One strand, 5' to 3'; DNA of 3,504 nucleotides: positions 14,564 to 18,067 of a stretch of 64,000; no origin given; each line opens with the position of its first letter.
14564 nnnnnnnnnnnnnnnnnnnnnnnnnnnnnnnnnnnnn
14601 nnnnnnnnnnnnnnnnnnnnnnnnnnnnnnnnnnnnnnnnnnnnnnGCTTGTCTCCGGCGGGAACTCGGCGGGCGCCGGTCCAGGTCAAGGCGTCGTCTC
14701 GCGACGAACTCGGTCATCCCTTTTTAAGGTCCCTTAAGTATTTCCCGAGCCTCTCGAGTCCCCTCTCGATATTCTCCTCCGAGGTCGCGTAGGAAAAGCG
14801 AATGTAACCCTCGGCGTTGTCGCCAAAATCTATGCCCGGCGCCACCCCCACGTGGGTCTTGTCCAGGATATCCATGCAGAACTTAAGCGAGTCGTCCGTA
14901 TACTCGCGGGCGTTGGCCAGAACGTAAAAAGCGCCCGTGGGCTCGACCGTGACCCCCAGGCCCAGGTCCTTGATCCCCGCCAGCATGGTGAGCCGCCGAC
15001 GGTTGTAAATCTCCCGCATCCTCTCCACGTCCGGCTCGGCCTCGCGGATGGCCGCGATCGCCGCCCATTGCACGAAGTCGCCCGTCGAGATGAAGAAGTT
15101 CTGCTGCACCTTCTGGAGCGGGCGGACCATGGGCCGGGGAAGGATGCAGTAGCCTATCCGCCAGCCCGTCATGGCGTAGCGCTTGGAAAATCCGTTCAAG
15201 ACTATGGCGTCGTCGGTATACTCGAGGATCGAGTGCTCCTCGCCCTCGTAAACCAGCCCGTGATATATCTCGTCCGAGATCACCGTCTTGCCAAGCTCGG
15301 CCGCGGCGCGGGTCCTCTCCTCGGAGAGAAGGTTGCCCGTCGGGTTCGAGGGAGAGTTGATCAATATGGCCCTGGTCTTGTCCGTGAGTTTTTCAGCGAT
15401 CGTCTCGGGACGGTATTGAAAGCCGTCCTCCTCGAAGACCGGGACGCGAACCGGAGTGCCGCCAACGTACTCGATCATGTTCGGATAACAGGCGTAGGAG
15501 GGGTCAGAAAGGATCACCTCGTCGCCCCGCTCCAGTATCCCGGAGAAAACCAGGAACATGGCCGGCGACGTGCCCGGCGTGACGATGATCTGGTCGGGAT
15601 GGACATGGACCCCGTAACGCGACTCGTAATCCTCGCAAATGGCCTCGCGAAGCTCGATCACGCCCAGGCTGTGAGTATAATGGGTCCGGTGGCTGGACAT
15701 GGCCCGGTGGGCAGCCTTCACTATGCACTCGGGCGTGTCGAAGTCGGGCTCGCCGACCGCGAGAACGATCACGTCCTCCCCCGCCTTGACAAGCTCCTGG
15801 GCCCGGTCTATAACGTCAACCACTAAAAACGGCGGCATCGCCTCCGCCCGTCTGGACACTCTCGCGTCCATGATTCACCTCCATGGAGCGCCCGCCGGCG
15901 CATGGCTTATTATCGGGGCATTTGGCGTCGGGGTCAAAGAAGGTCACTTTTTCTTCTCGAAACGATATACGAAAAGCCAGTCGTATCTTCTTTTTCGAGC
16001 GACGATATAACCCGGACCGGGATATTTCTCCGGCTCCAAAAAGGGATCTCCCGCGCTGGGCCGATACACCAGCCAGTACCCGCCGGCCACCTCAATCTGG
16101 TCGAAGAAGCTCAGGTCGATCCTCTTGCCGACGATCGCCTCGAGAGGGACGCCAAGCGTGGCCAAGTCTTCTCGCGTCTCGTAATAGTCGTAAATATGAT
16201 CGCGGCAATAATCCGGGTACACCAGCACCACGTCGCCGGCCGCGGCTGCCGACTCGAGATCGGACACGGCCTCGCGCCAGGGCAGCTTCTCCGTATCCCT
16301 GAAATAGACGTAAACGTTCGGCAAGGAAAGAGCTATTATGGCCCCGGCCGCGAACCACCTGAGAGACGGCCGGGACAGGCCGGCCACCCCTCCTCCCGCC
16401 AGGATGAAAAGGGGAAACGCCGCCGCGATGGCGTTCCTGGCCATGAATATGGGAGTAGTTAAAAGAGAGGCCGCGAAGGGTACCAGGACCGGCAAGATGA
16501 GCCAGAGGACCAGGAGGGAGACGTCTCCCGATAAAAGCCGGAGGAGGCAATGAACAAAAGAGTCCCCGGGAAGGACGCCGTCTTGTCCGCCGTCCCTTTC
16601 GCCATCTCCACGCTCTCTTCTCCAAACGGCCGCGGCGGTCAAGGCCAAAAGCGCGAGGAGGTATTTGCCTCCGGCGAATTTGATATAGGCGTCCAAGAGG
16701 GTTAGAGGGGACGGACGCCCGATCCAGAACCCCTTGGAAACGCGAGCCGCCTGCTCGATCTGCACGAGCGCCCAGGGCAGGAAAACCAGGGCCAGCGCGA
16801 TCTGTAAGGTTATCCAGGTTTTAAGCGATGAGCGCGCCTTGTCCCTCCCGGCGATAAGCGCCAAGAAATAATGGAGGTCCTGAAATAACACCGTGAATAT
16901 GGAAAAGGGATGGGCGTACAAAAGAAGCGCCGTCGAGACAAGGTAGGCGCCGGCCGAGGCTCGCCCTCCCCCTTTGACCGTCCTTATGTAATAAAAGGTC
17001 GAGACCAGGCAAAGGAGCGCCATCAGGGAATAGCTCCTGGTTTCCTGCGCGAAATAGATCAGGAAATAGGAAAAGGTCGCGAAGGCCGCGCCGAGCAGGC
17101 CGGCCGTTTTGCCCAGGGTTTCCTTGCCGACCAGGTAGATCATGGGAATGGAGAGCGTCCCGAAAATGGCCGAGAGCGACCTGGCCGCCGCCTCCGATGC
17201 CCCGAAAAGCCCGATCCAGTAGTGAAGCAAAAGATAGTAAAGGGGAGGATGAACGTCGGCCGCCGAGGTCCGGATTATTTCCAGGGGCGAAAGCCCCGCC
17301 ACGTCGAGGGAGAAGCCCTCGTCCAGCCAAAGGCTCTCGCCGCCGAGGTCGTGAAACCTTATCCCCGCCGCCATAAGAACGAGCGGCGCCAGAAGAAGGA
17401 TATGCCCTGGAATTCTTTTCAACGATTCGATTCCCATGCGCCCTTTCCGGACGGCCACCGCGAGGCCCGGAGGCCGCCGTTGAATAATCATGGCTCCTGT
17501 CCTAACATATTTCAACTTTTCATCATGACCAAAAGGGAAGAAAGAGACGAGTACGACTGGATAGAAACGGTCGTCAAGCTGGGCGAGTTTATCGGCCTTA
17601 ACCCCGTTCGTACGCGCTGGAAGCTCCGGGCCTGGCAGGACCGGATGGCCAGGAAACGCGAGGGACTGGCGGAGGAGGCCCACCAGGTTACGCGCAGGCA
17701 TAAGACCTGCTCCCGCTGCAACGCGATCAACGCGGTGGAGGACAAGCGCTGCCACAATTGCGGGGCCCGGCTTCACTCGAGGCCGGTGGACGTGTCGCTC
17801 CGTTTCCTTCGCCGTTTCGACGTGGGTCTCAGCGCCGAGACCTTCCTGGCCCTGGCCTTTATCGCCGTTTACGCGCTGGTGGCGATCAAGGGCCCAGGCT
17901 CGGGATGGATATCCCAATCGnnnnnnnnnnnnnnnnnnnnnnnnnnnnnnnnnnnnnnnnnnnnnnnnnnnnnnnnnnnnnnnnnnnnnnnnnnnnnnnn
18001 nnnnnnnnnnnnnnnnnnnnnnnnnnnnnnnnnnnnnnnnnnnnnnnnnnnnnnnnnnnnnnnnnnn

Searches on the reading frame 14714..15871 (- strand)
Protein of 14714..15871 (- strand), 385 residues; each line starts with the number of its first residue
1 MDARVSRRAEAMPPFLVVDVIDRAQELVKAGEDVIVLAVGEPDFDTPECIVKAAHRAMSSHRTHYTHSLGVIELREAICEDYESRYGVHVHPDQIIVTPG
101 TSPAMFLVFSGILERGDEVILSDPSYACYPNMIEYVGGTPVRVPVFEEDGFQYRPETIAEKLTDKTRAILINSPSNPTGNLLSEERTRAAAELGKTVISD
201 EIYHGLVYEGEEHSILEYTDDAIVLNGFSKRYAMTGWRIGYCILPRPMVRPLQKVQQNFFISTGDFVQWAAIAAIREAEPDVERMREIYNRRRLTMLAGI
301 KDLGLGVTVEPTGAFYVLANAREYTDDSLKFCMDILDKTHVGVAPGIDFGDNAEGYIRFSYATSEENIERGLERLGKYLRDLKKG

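Call 43: search_protein_families(library=pfam, proteins=[window:14714-15871:-], max_evalue=0.0001)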
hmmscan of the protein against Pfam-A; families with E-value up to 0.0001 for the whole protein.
window:14714-15871:- (385 aa): 4 families
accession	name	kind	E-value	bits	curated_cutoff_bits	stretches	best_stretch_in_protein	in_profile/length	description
PF00155.27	Aminotran_1_2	-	4.2e-61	207.6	19.7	1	33-375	2-361/361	Aminotransferase class I and II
PF01041.23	DegT_DnrJ_EryC1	-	2.2e-06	27.6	19.8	1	96-171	44-118/360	DegT/DnrJ/EryC1/StrS aminotransferase family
PF00266.25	Aminotran_5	-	1.8e-05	24.4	21.5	1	88-184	56-158/371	Aminotransferase class-V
PF01053.26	Cys_Met_Meta_PP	-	6.1e-05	22.2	27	1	100-182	75-154/381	Cys/Met metabolism PLP-dependent enzyme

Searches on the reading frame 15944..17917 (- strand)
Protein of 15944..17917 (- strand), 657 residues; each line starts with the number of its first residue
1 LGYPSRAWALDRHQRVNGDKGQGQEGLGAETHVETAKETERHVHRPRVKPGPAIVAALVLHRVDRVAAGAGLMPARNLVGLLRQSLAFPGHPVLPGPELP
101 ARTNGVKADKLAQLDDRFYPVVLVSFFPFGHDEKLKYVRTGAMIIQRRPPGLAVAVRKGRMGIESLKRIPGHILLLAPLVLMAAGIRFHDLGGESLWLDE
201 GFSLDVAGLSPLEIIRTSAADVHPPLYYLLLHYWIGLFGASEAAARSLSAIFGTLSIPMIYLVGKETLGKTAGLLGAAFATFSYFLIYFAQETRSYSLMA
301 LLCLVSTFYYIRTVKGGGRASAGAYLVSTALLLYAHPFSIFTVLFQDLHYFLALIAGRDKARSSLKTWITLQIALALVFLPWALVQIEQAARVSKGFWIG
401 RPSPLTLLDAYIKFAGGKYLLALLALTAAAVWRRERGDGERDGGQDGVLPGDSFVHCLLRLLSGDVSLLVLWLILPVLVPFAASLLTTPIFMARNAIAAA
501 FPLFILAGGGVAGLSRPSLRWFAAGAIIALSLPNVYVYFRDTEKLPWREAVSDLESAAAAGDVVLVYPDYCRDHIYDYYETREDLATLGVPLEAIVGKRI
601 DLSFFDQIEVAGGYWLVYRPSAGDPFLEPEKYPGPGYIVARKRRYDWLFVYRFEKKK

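Call 43: search_protein_families(library=pfam, proteins=[window:15944-17917:-], max_evalue=0.0001)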
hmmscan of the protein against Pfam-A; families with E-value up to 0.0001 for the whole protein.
window:15944-17917:- (657 aa): 1 family
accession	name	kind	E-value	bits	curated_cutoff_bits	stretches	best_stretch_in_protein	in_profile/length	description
PF13231.12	PMT_2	-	1.2e-09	39.1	26.1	1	223-382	2-160/160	Dolichyl-phosphate-mannose-protein mannosyltransferase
